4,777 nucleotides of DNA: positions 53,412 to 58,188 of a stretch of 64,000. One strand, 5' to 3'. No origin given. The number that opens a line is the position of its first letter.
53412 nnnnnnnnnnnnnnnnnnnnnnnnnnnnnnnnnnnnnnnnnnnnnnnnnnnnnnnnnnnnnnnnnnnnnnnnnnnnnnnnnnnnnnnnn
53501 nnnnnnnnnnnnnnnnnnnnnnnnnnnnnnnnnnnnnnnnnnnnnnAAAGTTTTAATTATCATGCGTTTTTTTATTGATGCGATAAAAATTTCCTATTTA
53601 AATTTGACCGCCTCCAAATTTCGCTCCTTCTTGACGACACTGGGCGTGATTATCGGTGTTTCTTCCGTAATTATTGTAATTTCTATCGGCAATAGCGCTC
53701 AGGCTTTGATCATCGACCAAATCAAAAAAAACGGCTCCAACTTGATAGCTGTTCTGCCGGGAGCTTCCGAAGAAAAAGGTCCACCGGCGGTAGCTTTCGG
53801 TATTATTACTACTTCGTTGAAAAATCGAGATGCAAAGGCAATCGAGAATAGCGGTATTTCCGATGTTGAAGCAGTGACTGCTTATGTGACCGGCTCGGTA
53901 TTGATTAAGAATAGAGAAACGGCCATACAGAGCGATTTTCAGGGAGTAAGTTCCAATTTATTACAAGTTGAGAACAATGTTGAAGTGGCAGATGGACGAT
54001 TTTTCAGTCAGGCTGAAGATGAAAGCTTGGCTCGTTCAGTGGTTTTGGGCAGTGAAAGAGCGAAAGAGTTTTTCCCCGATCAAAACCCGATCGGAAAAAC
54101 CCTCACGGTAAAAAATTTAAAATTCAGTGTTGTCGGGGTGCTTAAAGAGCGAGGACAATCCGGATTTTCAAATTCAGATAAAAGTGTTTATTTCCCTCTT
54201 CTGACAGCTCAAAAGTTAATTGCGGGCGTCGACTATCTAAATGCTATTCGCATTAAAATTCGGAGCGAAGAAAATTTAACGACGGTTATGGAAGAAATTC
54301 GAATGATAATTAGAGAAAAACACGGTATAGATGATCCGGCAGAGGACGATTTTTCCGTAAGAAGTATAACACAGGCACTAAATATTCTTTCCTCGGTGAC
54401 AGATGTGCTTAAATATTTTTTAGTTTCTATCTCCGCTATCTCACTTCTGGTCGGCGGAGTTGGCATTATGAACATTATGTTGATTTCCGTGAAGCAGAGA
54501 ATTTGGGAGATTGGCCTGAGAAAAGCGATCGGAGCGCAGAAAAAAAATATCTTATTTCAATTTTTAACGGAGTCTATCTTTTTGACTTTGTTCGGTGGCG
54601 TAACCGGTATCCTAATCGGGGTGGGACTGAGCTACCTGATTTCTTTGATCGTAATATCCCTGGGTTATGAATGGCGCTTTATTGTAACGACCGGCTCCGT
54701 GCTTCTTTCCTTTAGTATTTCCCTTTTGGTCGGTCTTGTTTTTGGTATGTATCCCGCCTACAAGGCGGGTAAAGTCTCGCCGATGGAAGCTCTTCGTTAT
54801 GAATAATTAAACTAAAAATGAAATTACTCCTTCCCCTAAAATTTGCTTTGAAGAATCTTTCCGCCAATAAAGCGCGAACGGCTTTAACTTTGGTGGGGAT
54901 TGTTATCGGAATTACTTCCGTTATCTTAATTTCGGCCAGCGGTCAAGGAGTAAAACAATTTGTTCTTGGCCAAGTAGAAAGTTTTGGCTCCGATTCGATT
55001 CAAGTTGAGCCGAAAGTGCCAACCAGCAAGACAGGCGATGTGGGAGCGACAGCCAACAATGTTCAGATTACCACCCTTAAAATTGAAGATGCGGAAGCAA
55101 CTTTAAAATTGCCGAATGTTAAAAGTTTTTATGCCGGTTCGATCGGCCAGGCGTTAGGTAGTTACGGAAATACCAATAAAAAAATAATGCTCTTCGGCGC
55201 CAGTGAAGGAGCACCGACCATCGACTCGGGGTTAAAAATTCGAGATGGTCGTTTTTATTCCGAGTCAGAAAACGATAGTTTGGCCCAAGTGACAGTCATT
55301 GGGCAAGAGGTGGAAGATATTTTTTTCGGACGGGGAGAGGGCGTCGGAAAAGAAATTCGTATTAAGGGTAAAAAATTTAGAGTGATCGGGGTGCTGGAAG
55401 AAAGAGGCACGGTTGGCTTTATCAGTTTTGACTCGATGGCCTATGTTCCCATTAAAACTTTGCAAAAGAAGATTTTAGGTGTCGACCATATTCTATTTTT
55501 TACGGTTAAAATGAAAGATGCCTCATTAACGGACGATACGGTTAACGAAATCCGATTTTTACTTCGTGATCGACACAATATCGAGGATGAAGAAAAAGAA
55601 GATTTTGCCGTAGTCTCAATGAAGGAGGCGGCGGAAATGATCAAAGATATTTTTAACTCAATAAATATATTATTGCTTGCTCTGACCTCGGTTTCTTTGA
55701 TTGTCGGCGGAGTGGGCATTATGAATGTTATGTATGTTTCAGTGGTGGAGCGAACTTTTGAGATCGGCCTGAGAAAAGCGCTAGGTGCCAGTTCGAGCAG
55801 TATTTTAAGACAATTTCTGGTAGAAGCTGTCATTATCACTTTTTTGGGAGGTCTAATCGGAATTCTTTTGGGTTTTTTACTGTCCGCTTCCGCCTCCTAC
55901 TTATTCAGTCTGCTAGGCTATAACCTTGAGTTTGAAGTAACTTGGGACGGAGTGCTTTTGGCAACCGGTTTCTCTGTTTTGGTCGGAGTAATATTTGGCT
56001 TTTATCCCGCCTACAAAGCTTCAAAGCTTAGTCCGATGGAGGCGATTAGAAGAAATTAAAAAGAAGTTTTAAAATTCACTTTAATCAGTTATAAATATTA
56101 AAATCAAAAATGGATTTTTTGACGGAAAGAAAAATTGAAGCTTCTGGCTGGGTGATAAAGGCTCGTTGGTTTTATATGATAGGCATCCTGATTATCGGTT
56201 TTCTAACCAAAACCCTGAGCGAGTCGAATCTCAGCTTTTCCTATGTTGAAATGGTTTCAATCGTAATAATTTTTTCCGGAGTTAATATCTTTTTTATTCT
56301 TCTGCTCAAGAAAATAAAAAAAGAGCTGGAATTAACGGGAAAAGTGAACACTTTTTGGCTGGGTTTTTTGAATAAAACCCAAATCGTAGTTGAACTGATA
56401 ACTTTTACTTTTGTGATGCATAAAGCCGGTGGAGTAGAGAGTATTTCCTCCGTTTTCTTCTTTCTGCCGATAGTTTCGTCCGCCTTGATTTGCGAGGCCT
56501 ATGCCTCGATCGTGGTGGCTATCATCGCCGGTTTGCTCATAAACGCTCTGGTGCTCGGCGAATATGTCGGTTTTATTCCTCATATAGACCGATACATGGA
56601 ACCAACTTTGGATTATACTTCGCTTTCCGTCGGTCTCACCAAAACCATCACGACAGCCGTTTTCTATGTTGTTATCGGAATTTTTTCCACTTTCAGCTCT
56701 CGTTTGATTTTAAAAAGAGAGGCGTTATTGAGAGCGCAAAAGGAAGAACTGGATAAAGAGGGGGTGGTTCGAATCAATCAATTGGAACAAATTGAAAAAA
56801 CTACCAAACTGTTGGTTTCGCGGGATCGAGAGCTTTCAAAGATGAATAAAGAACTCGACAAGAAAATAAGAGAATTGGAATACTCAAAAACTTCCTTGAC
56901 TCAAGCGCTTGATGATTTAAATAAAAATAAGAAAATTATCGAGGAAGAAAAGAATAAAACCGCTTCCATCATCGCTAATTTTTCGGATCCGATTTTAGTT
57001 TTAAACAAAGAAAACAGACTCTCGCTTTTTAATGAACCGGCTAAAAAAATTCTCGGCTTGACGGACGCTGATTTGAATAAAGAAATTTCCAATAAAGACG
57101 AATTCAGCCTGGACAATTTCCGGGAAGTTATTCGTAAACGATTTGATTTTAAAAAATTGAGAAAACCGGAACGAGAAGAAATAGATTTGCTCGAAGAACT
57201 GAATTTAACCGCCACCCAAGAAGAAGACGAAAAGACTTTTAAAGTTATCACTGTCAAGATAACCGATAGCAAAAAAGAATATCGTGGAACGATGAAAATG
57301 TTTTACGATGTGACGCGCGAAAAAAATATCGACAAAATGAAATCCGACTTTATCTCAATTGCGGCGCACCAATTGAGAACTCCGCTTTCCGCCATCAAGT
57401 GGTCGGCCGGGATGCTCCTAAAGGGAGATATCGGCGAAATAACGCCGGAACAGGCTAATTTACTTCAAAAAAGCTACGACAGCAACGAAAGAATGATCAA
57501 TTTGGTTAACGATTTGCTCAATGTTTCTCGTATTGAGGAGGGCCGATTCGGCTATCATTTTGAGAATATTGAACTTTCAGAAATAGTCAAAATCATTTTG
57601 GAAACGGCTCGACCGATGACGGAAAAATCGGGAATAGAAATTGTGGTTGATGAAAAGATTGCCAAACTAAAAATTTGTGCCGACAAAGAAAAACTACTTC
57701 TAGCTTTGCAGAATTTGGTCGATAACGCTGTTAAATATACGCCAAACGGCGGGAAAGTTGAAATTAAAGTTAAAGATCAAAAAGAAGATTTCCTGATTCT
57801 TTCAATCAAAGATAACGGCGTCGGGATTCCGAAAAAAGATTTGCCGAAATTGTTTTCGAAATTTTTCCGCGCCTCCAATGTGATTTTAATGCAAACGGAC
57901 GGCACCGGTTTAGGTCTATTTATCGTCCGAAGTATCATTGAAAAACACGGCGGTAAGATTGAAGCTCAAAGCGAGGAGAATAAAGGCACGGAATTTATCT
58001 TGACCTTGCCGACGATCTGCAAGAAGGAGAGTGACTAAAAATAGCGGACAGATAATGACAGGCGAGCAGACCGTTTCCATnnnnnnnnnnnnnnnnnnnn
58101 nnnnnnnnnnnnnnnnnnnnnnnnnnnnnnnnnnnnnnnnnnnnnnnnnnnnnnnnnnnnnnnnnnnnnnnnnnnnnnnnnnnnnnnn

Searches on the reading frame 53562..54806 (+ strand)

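Call 16: search_protein_families(library=pfam, proteins=[window:53562-54806:+], max_evalue=0.00001)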
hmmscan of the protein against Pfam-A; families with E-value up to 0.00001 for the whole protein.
window:53562-54806:+ (414 aa): 2 families
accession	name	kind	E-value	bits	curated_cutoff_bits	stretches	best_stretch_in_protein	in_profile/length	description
PF12704.14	MacB_PCD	-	9.2e-42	144.1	27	1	22-247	1-205/207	MacB-like periplasmic core domain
PF02687.27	FtsX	-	2.2e-21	76.5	25.5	1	289-407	2-120/120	FtsX-like permease C-terminal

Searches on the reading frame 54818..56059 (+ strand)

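Call 16: search_protein_families(library=pfam, proteins=[window:54818-56059:+], max_evalue=0.00001)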
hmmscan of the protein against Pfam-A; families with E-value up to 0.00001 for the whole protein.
window:54818-56059:+ (413 aa): 2 families
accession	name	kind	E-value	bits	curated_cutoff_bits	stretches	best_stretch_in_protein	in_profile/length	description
PF12704.14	MacB_PCD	-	5.3e-35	122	27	1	21-246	1-205/207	MacB-like periplasmic core domain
PF02687.27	FtsX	-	3.5e-22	79.1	25.5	1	290-406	4-120/120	FtsX-like permease C-terminal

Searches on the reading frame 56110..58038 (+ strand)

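Call 16: search_protein_families(library=pfam, proteins=[window:56110-58038:+], max_evalue=0.00001)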
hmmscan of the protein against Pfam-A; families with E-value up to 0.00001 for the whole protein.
window:56110-58038:+ (642 aa): 2 families
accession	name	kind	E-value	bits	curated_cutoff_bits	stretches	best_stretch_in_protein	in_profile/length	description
PF02518.31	HATPase_c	-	2.3e-31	109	26.4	1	525-634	2-108/111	Histidine kinase-, DNA gyrase B-, and HSP90-like ATPase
PF00512.31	HisKA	-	3.4e-16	59.5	26.9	1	410-478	1-66/66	His Kinase A (phospho-acceptor) domain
